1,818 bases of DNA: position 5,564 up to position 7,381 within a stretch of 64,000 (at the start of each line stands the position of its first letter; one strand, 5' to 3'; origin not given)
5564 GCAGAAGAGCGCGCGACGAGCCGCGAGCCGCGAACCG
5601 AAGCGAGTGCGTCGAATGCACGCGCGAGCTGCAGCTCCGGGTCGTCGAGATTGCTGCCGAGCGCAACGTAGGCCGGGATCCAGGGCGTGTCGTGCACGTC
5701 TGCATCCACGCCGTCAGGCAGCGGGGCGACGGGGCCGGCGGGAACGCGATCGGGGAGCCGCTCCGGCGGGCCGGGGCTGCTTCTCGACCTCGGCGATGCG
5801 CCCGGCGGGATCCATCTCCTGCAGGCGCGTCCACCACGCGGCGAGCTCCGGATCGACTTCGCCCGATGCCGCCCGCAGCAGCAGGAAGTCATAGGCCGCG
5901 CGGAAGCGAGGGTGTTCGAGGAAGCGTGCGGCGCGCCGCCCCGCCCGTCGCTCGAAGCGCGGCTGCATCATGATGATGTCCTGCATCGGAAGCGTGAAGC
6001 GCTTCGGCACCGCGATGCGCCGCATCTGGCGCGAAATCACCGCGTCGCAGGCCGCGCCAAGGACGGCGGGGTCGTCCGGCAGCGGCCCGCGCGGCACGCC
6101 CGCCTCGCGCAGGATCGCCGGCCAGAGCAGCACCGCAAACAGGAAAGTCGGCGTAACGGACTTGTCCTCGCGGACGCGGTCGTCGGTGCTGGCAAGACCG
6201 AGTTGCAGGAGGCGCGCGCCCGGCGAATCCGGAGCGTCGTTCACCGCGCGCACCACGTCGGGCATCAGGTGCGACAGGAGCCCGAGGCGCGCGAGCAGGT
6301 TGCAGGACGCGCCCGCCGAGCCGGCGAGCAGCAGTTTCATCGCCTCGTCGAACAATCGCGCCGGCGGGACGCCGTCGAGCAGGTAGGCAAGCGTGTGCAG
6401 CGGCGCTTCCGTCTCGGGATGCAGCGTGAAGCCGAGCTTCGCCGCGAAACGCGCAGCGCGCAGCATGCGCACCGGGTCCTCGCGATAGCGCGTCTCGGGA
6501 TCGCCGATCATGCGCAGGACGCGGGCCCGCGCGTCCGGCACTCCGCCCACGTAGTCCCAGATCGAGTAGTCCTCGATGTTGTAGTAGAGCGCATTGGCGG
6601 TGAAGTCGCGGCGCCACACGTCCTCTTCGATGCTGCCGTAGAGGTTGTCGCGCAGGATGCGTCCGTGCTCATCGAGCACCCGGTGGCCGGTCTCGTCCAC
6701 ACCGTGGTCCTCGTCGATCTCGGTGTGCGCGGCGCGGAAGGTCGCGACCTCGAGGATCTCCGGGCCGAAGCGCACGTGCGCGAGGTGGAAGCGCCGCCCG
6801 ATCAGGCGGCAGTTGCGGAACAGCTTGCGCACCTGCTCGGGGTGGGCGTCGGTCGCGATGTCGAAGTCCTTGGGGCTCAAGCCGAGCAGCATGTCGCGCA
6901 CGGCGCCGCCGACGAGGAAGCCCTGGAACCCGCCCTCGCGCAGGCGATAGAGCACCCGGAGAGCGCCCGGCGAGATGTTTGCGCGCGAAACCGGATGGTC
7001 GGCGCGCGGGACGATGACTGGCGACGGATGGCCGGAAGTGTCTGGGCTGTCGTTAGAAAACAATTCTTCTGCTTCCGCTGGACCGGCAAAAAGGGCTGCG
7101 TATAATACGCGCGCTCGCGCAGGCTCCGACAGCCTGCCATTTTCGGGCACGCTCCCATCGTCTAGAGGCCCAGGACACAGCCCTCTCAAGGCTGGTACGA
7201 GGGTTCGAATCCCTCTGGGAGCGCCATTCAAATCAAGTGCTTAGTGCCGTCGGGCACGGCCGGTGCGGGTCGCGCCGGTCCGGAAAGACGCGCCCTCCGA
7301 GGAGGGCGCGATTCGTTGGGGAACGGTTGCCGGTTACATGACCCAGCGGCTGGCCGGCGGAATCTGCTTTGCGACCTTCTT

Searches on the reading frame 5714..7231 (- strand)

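Call 74: search_protein_families(library=pfam, proteins=[window:5714-7231:-], max_evalue=0.00001)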
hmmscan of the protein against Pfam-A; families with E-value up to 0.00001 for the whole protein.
window:5714-7231:- (505 aa): 3 families
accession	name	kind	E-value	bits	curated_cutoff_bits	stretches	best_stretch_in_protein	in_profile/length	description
PF12626.12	PolyA_pol_arg_C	-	1.8e-38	131.7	22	1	392-502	10-118/119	Polymerase A arginine-rich C-terminus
PF01743.26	PolyA_pol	-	1.5e-35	122.7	23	1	105-240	2-126/126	Poly A polymerase head domain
PF12627.12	PolyA_pol_RNAbd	-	3.6e-16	59.1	22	1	267-326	1-60/64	Probable RNA and SrmB- binding site of polymerase A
